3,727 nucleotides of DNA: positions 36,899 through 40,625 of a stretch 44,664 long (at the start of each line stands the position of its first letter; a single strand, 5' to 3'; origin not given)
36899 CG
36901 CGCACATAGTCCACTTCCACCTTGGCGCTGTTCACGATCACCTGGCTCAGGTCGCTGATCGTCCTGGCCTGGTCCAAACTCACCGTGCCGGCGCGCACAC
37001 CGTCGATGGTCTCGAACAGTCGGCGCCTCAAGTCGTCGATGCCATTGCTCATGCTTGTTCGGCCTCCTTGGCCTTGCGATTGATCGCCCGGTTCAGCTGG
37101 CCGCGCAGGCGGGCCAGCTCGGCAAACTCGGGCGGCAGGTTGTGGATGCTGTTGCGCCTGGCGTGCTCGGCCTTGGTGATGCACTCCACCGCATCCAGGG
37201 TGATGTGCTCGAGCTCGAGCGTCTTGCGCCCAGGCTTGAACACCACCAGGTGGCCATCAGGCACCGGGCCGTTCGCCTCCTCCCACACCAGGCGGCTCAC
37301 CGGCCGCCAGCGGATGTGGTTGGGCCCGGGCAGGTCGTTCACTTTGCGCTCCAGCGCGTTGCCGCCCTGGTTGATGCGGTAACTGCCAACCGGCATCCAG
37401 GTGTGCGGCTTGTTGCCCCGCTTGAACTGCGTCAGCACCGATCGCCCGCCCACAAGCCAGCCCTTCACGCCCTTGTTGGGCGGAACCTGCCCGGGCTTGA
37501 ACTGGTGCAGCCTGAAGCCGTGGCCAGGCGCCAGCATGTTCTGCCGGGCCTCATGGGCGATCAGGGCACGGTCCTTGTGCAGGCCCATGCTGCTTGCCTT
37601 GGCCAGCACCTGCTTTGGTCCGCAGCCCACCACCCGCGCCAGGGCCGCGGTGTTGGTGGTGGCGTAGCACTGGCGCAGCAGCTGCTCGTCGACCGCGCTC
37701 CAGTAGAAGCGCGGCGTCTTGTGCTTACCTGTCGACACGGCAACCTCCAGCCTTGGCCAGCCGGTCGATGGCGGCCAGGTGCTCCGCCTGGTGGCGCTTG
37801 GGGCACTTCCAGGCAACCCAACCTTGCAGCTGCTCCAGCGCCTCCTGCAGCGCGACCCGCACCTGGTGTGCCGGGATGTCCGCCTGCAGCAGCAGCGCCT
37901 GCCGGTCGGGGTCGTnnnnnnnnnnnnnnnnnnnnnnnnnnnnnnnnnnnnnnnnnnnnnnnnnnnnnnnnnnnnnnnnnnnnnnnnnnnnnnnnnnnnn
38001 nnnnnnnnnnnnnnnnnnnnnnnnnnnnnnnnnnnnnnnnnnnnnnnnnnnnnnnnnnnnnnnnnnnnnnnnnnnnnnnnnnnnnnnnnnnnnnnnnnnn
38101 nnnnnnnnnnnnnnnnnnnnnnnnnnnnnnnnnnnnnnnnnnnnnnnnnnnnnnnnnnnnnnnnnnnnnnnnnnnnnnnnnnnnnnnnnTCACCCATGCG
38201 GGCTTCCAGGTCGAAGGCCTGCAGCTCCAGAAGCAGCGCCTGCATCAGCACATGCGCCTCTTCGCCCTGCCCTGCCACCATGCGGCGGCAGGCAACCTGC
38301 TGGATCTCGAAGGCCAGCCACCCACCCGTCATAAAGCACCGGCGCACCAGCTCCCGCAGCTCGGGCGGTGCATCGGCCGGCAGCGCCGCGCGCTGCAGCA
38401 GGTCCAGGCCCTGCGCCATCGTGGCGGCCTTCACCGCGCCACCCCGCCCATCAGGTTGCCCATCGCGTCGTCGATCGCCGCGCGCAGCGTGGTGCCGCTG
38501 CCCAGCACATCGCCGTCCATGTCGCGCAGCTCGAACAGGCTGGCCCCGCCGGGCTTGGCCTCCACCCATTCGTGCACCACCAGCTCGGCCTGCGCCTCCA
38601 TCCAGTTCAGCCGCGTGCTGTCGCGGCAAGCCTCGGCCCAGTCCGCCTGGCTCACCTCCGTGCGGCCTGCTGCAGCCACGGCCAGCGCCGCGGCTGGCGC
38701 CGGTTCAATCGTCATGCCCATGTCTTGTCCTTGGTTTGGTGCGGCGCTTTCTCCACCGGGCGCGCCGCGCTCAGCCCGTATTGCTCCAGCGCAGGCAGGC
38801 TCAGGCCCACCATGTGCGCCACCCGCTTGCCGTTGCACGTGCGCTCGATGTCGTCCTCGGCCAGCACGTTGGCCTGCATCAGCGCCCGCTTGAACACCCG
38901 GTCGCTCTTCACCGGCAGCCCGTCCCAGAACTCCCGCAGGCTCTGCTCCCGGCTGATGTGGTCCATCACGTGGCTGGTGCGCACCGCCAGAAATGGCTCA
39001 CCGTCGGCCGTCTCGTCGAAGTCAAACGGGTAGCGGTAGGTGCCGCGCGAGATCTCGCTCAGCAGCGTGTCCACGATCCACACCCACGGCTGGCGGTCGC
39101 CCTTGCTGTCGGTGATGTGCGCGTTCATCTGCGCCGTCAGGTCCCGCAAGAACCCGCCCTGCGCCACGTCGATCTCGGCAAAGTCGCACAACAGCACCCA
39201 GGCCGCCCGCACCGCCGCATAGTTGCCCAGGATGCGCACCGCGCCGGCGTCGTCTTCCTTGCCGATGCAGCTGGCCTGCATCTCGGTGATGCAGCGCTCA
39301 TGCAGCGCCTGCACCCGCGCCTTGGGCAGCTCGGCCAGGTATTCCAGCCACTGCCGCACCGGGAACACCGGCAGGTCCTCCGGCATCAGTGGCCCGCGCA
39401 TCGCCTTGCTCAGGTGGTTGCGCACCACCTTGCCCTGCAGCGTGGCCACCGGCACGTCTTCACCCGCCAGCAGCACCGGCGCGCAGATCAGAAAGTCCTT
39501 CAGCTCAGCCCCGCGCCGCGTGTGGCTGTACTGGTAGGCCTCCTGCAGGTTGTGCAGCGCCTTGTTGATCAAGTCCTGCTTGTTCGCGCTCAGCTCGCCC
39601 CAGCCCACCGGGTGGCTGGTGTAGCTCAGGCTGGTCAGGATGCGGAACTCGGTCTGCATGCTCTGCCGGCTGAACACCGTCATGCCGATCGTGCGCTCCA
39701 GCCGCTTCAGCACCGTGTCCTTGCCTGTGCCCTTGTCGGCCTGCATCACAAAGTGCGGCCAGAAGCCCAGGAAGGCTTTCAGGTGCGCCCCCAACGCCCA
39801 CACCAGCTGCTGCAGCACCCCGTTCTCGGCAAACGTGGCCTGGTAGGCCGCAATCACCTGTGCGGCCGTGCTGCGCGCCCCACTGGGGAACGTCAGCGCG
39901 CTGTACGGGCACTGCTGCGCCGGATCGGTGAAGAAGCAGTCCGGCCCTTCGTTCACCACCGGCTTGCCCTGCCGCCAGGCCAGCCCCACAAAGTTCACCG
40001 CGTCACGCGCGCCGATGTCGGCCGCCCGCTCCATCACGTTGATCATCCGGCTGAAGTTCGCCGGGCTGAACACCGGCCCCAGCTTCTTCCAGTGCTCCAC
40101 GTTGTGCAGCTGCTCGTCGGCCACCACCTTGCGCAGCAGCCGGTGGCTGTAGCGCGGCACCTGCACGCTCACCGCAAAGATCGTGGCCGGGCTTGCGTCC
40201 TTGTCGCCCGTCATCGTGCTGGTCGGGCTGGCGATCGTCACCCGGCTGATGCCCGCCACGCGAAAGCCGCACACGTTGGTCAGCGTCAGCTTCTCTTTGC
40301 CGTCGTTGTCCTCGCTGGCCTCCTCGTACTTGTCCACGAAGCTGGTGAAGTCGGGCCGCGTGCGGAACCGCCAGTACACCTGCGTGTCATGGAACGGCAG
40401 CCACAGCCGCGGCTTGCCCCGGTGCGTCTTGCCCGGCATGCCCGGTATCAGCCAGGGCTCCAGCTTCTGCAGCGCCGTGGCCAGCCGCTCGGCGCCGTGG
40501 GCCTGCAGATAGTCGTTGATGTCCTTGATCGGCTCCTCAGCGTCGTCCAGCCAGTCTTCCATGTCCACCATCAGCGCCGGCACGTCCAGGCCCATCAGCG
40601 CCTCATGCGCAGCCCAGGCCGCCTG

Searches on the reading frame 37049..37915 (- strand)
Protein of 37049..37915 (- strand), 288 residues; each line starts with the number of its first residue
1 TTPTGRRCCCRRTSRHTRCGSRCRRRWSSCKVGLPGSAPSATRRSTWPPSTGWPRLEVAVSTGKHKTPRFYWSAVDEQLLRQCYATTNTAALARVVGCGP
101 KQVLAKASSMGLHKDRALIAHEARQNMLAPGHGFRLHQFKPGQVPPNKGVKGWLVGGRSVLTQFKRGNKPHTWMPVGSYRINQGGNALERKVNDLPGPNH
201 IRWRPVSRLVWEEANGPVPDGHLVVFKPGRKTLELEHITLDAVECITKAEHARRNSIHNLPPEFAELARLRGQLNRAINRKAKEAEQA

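Call 28: search_protein_families(library=pfam, proteins=[window:37049-37915:-], max_evalue=0.1)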
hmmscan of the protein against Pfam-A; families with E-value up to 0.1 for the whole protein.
window:37049-37915:- (288 aa): 1 family
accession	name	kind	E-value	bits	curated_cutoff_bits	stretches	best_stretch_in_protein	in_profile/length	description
PF13392.12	HNH_3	-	5.6e-05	23.1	24.8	1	206-227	3-24/46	HNH endonuclease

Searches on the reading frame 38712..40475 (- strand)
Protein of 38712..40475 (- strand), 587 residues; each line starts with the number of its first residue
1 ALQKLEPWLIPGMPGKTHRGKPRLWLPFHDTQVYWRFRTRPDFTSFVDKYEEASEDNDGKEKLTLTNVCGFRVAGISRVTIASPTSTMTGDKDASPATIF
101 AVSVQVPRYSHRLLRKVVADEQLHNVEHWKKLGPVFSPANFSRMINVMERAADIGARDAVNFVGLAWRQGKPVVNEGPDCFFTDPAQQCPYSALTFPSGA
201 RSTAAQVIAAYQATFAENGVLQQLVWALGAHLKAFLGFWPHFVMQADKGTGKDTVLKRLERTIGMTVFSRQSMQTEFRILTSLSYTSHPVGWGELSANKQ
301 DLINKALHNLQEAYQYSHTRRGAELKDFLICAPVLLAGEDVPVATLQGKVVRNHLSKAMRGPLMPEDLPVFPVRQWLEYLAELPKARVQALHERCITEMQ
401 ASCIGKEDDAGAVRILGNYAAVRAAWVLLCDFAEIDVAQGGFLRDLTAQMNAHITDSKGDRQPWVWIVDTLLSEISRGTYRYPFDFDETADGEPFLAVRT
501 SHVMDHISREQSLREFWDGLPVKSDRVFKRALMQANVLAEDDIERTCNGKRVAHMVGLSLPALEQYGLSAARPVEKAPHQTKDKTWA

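Call 69: find_homologous_proteins(query=window:38712-40475:-, max_evalue=1e-10)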
Query window:38712-40475:- (587 aa): 1074 proteins with E <= 1e-10 among 8000 candidates; the best 120 are listed.
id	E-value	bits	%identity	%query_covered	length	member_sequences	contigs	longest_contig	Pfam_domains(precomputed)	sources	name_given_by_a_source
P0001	0.0e+0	1324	97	100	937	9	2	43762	PF01807.26,PF13362.13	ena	-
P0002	0.0e+0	1186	86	98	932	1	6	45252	PF01807.26,PF13362.13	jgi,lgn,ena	-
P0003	0.0e+0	1180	88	98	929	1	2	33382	PF01807.26,PF13362.13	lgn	-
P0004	0.0e+0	1161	86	98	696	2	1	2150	PF13362.13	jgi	jgi:hypothetical protein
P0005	0.0e+0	1156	85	98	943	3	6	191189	PF01807.26,PF13362.13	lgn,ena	-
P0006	0.0e+0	1137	84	98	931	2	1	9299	PF01807.26,PF13362.13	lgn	-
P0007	0.0e+0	1075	79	99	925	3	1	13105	PF01807.26,PF13362.13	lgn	-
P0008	0.0e+0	1071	80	98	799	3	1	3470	PF13362.13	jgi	jgi:hypothetical protein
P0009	0.0e+0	1070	80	98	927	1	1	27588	PF01807.26,PF13362.13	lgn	-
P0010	0.0e+0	1029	76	98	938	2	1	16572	PF01807.26,PF13362.13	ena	-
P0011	0.0e+0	1024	76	98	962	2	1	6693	-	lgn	-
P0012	0.0e+0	1021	75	98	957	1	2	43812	-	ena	-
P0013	0.0e+0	1018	76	98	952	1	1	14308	PF01807.26,PF13362.13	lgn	-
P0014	0.0e+0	1016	75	98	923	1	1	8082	PF01807.26,PF13362.13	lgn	-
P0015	5.4e-298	1008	74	98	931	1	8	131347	PF01807.26,PF13362.13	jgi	jgi:hypothetical protein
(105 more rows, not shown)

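Call 82: predict_structure(alignment_id=A3)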
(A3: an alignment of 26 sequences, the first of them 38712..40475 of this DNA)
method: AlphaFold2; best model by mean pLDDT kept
length: 587 residues; sequences in the alignment: 26
mean_pLDDT: 69.0   pTM: 0.48
mean pLDDT of the five models: 69.0, 63.3, 61.7, 58.6, 57.8
residues with pLDDT >= 90: 95; 70-90: 235; 50-70: 109; < 50: 148
segments of 3 or more residues with pLDDT < 50: 1-6, 82-91, 154-196, 268-307, 309-317, 319-322, 324-340, 576-587
pLDDT, mean of each block of 10 residues (from residue 1): 45 55 61 66 66 56 75 70 42 60 73 68 86 85 81 47 36 36 40 52 90 89 86 68 78 79 57 38 32 34 48 46 46 42 59 83 85 78 75 91 71 85 94 90 90 68 82 88 91 92 94 86 91 89 88 93 76 51 40
secondary structure, 60 per line:
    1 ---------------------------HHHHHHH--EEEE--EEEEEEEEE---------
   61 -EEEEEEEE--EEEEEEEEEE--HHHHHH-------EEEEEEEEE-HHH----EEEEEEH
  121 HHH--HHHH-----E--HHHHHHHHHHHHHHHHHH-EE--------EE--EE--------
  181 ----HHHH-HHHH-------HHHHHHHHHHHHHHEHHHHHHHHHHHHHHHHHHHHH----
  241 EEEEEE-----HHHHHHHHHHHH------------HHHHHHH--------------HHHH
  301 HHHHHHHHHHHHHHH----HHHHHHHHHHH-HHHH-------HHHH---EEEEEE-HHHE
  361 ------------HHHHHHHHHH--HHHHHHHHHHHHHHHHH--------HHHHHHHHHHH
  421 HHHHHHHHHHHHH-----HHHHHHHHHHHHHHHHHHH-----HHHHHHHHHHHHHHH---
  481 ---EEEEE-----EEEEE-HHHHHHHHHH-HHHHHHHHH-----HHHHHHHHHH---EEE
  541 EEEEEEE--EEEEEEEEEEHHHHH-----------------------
elements in order: H28-34 E37-40 E43-51 E62-69 E72-81 H84-89 E97-105 E114-119 H120-123 H126-129 H138-155 H185-188 H190-193 H201-214 H216-236 E241-246 H252-263 H276-282 H297-315 H320-330 H332-335 H343-346 E350-355 H373-382 H385-401 H410-433 H439-457 H463-477 E484-488 E494-498 H500-509 H511-519 H525-534 E538-547 E550-559 H560-564

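Call 84: fold_search(model_id=the predicted structure, library=pdb)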
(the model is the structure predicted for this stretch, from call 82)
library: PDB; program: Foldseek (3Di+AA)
matches with E <= 10: 185; with E <= 0.001: 2
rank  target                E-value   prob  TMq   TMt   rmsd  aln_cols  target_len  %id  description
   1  5dgk_A                1.2e-05  1.00  0.29  0.32  14.1       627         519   10  SCCmec type IV Cch - active helicase (released 2016-08-24)
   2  5dgk_B                1.9e-05  1.00  0.29  0.33  14.2       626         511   10  SCCmec type IV Cch - active helicase (released 2016-08-24)
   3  5vfx_A                5.0e-02  1.00  0.13  0.57   4.8       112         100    6  Structure of an accessory protein of the pCW3 relaxosome in complex with the origin of transfer (oriT) DNA (released 2018-04-18)
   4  5vfx_D                5.8e-02  1.00  0.13  0.59   4.7       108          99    5  Structure of an accessory protein of the pCW3 relaxosome in complex with the origin of transfer (oriT) DNA (released 2018-04-18)
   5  5vfx_F                6.1e-02  1.00  0.12  0.55   4.8       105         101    5  Structure of an accessory protein of the pCW3 relaxosome in complex with the origin of transfer (oriT) DNA (released 2018-04-18)
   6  8s0c_E                9.9e-02  0.16  0.11  0.15  22.6       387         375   11  H. sapiens ORC1-5 bound to double stranded DNA as part of the MCM-ORC complex (released 2024-10-02)
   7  7tjh_D                2.1e-01  0.11  0.11  0.14  21.4       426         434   13  S. cerevisiae ORC bound to 84 bp ARS1 DNA and Cdc6 (state 1) with flexible Orc6 N-terminal domain (released 2022-10-05)
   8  7tji_D                2.3e-01  0.11  0.11  0.14  21.5       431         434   12  S. cerevisiae ORC bound to 84 bp ARS1 DNA and Cdc6 (state 2) with flexible Orc6 N-terminal domain (released 2022-10-05)
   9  7tjj_I                3.6e-01  0.13  0.12  0.18  23.6       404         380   10  S. cerevisiae ORC bound to 84 bp ARS1 DNA and Cdc6 (state 1) with docked Orc6 N-terminal domain (released 2022-10-05)
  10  7jgr_D                3.6e-01  0.12  0.14  0.17  23.9       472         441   10  Structure of Drosophila ORC bound to DNA (84 bp) and Cdc6 (released 2020-09-09)
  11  3hi0_A                3.8e-01  0.05  0.11  0.12  24.7       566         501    9  Crystal structure of Putative exopolyphosphatase (17739545) from AGROBACTERIUM TUMEFACIENS str. C58 (Dupont) at 2.30 A (released 2009-06-16)
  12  3hqc                  3.9e-01  0.20  0.06  0.20  14.3       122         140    8  Crystal structure of Phosphotyrosine-binding domain from the Human Tensin-like C1 domain-containing phosphatase (TENC1) (released 2009-07-21)
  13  8raw_A                4.8e-01  0.04  0.08  0.06  24.9       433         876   11  The crystal structure of DNA-bound human MutSbeta (MSH2/MSH3_G901D) in the canonical mismatch bound conformation with  (released 2025-06-11)
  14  3ci0_J                7.7e-01  0.23  0.07  0.19  10.8        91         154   10  The Crystal Structure of the GspK-GspI-GspJ complex from enterotoxigenic Escherichia coli Type 2 Secretion System (released 2008-04-29)
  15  6eu2_O                8.1e-01  0.03  0.07  0.07  24.1       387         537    8  Apo RNA Polymerase III - open conformation (oPOL3) (released 2018-01-17)
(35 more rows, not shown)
